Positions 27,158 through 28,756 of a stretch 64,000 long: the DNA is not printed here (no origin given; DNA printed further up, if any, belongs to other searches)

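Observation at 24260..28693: Giant beta-helix protein with an internal 1.3-kb duplication and six near-identical 240-bp tandem repeats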

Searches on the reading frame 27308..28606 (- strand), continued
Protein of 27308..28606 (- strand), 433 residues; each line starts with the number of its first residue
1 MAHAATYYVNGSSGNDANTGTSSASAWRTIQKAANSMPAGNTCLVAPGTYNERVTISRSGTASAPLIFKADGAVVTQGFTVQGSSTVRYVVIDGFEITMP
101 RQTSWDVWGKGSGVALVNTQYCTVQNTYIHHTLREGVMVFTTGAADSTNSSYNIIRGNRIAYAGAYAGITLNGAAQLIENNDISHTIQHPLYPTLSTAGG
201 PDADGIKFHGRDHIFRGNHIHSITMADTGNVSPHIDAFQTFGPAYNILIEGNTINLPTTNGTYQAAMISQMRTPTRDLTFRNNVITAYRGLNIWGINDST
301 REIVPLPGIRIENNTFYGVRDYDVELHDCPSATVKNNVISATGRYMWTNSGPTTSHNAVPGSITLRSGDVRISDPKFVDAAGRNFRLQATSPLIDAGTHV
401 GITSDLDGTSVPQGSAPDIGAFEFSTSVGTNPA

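Call 32: search_solved_structures(query=A1, max_evalue=1, show_alignments=4)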
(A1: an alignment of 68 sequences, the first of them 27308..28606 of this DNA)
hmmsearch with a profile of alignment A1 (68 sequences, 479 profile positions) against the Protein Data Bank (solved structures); distinct sequences matched with E-value up to 1: 26.
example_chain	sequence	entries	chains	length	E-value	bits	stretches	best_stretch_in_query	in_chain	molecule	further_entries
3vst_A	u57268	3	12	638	5.2e-22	81.3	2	27-98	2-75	Xylosidase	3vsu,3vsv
5gqc_A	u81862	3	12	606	3.8e-16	62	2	20-93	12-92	Lacto-N-biosidase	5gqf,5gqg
24mr_A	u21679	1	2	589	1.4e-15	60.1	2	26-93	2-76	Lacto-N-biosidase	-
9rx2_A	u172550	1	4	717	1.4e-13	53.5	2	125-414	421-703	Parallel beta-helix repeat protein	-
7dmk_A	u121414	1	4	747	5.8e-13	51.5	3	279-415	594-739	BcAlyPL6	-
5olq_A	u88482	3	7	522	5.4e-11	45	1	26-94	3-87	Rhamnogalacturonan lyase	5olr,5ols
1ru4_A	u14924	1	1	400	1.1e-09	40.7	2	24-172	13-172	Pectate lyase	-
7o79_A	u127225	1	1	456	1.8e-08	36.7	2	51-143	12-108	Poly(Beta-D-mannuronate) lyase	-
6kqs_A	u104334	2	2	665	1.7e-06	30.1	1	25-93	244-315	lacto-N-biosidase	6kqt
9rkv_M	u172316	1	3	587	0.00012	24.1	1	27-74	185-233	Putative tail fiber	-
6qps_A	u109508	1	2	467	0.0014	20.6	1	57-98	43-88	Polysaccharide Lyase Family 6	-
8fqc_P1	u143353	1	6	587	0.0027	19.6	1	30-71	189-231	Tail Spike protein, gp124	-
8pvs_A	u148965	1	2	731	0.0087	17.9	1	249-339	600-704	Alpha-1,3-galactosidase B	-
5tov_A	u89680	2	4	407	0.025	16.4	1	37-119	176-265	Adenosylhomocysteinase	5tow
3x2e_A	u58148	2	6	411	0.025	16.4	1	37-119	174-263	Adenosylhomocysteinase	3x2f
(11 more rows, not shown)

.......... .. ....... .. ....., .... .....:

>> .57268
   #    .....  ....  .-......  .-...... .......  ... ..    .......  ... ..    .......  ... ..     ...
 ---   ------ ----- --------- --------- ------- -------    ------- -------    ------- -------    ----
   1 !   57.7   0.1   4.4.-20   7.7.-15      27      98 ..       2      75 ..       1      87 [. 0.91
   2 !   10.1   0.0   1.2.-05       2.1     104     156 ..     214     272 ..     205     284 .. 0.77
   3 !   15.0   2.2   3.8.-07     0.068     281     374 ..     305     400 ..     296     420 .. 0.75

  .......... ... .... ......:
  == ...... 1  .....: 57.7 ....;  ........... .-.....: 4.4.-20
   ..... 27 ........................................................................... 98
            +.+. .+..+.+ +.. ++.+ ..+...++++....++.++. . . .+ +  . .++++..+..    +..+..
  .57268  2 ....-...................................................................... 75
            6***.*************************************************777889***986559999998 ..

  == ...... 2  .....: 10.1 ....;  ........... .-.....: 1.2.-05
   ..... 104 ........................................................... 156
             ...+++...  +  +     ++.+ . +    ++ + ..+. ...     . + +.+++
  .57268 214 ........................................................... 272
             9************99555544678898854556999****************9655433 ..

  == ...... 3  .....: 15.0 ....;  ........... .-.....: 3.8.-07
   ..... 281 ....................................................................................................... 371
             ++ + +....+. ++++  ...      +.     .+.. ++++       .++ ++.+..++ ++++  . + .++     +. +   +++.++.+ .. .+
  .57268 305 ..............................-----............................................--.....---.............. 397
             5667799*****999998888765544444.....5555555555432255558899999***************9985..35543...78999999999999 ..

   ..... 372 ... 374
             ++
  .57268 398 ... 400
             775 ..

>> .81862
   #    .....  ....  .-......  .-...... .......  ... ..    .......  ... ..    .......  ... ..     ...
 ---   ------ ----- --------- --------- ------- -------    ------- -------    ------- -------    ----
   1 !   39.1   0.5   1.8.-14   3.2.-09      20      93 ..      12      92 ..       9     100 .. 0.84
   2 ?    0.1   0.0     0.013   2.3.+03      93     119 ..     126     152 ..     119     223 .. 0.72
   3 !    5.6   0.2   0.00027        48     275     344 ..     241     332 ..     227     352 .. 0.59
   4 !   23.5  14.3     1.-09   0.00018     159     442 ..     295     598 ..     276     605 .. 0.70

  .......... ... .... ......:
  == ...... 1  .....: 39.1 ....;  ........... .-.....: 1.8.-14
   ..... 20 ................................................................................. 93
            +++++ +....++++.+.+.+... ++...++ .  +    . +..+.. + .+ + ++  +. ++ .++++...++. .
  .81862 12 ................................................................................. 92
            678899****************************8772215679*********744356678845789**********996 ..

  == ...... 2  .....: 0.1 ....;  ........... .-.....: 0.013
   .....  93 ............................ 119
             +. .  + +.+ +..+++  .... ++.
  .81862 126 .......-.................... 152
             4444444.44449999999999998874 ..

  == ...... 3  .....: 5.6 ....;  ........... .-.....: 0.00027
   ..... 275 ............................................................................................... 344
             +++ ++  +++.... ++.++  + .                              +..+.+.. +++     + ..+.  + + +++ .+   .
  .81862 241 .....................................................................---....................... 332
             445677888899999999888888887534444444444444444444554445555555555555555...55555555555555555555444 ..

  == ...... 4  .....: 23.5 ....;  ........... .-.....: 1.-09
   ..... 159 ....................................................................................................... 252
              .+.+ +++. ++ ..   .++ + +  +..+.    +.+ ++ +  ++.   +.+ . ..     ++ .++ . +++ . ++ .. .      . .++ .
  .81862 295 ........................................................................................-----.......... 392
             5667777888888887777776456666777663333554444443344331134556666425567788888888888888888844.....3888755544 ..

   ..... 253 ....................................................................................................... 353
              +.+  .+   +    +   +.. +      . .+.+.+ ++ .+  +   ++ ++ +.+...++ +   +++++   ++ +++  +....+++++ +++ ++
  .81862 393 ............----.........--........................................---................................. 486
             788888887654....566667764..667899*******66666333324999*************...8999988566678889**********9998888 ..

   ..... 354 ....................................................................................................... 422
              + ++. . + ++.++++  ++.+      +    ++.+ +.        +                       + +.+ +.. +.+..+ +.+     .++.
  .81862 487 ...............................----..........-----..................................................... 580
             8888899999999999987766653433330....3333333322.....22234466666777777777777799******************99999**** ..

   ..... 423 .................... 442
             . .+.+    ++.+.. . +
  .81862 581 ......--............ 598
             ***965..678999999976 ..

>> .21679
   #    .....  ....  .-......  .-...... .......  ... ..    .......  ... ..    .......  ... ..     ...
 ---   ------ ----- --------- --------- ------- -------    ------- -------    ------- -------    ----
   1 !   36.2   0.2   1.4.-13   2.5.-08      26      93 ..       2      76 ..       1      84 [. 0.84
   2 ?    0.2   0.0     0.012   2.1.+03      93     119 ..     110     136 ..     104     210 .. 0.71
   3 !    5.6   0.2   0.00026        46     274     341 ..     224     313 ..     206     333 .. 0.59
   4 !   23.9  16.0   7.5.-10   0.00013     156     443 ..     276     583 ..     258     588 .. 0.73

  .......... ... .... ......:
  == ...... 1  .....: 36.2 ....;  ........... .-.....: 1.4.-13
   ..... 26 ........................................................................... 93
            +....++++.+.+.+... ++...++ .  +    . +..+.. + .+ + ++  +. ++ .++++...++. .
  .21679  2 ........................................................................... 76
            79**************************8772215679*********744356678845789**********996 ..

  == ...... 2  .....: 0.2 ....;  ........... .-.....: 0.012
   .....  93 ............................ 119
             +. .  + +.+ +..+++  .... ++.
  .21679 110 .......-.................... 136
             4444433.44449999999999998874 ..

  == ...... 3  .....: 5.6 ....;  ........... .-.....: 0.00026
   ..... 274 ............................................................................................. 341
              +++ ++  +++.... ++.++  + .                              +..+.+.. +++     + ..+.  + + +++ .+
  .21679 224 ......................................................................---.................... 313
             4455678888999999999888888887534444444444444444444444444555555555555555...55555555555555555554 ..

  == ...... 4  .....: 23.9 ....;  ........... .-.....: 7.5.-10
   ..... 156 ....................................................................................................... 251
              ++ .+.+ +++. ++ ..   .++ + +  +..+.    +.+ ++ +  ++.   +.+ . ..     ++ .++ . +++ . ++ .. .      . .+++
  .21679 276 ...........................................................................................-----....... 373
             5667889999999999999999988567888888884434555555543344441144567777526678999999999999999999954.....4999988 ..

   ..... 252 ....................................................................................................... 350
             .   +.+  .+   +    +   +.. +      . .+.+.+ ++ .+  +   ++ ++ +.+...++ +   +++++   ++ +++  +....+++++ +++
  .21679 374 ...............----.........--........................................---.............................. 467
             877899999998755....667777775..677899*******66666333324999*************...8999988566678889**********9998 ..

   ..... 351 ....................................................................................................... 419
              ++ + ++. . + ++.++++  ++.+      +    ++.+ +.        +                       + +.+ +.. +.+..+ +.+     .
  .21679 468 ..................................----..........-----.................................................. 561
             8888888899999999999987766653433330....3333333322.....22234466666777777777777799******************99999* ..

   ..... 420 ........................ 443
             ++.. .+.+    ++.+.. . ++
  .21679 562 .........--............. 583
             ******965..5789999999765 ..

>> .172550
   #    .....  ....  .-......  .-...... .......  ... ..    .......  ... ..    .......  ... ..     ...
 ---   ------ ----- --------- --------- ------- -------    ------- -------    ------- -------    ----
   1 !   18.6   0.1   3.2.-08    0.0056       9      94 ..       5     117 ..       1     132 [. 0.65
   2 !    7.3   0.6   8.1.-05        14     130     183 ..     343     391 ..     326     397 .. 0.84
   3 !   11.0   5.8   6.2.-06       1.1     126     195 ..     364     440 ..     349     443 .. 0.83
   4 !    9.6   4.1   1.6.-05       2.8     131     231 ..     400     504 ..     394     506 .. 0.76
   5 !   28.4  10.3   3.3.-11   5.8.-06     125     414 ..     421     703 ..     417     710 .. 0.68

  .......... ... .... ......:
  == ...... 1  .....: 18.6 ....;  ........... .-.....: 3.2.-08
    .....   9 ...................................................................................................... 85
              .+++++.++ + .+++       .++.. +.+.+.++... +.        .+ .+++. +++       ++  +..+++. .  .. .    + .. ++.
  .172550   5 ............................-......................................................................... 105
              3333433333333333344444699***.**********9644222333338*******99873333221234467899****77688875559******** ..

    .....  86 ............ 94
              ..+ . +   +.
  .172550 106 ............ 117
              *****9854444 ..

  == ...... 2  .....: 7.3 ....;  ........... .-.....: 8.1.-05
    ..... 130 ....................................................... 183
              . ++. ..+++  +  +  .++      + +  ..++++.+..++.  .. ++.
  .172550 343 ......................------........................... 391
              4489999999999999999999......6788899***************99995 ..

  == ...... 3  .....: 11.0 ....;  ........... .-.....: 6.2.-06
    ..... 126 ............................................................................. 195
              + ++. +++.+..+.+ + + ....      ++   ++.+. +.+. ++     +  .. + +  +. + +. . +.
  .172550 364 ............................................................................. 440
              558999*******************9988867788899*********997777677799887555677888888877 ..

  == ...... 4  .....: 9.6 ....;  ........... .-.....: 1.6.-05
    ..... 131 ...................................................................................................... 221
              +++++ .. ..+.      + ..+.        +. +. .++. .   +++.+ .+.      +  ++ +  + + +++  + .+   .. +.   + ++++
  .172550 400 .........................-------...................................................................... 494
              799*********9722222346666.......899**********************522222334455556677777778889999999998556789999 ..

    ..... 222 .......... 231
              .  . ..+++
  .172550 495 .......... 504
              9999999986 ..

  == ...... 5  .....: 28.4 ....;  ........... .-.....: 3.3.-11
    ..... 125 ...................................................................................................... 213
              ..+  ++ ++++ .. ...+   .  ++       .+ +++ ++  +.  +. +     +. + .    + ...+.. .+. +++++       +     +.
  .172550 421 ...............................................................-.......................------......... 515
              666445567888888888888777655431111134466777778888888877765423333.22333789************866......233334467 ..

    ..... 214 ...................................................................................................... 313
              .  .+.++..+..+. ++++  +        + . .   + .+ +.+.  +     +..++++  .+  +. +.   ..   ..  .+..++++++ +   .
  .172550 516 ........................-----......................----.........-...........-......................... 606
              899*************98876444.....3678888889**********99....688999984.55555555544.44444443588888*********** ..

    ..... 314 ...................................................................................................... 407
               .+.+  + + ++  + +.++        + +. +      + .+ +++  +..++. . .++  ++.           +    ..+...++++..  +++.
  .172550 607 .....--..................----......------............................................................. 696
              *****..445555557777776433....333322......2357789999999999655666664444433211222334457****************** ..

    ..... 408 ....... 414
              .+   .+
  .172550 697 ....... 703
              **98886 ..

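Call 37: find_encoding_contigs(protein=P0001, flank=10000, max_places=6)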
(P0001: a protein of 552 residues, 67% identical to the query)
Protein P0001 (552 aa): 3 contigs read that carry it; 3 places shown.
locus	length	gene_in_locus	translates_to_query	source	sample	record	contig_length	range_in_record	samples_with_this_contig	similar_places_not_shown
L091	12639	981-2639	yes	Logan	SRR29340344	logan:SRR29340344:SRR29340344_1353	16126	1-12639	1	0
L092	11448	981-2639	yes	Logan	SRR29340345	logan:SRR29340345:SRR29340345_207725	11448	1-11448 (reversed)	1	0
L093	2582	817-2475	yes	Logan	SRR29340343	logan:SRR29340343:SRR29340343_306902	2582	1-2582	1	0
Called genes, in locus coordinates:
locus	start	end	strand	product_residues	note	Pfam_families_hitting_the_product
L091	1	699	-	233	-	?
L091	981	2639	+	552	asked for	PF22842:Pel9A-like_beta_helix (weak), PF07602:DUF1565 (faint), PF05048:NosD (faint), PF13229:Beta_helix (weak), PF18884:TSP3_bac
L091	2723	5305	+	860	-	-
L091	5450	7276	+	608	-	PF00664:ABC_membrane, PF00005:ABC_tran, PF13304:AAA_21 (faint)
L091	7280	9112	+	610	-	PF00664:ABC_membrane, PF00005:ABC_tran, PF09818:ABC_ATPase (weak)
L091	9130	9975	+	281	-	-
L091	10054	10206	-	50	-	-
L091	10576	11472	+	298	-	PF00248:Aldo_ket_red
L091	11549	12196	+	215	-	PF14522:Cytochrome_C7 (faint), PF22113:Mtrc-MtrF_II-IV_dom, PF13435:Cytochrome_C554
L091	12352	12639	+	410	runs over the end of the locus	PF05140:ResB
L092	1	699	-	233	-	?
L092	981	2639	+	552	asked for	PF22842:Pel9A-like_beta_helix (weak), PF07602:DUF1565 (faint), PF05048:NosD (faint), PF13229:Beta_helix (weak), PF18884:TSP3_bac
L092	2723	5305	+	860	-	-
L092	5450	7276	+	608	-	PF00664:ABC_membrane, PF00005:ABC_tran, PF13304:AAA_21 (faint)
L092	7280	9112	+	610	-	PF00664:ABC_membrane, PF00005:ABC_tran, PF09818:ABC_ATPase (weak)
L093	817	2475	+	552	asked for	PF22842:Pel9A-like_beta_helix (weak), PF07602:DUF1565 (faint), PF05048:NosD (faint), PF13229:Beta_helix (weak), PF18884:TSP3_bac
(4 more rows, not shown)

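Call 41: search_protein_families(library=pfam, proteins=[P0003], max_evalue=0.00001)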
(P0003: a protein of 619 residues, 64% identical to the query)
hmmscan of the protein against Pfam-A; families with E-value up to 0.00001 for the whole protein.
P0003 (619 aa): 3 families
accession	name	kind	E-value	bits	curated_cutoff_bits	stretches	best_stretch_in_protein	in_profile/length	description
PF16403.11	Bact_surface_Ig-like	-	3.8e-45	152.2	27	2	460-532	1-71/71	Bacterial surface protein, Ig-like domain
PF13229.12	Beta_helix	-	6.1e-11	42.6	25.9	1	132-280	22-138/158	Right handed beta helix region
PF18981.6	InlK_D3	-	1.8e-06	28.3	25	0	485-532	30-75/75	Internalin K domain (D3/D4)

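Call 45: search_protein_representatives(protein=window:27308-28606:-)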
Query: 433 residues. Proteins with E-value up to 0.001 (for the whole library): 20383; up to 1e-10: 4115; up to 1e-30: 305. The best 150 are listed.
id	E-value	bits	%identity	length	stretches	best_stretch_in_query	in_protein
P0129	0.0e+00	1235.9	66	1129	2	2-430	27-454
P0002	3.9e-185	632.1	66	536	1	2-427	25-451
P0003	2.1e-182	623.0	64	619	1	1-431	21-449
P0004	7.8e-180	614.6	67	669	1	2-428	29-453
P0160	1.0e-167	574.7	67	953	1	2-426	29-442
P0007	4.2e-154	529.8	58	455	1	4-425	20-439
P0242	1.8e-103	363.0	36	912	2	3-426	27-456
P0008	3.6e-102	358.8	50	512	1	3-426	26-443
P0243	2.7e-100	352.6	39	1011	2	6-430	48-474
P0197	6.0e-99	348.2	40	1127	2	4-425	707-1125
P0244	5.2e-94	331.9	47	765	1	6-428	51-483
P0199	8.4e-93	327.9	46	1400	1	4-426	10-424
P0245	4.0e-85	302.6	45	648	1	4-432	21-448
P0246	2.7e-80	286.7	44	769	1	4-425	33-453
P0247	6.7e-80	285.4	34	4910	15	6-432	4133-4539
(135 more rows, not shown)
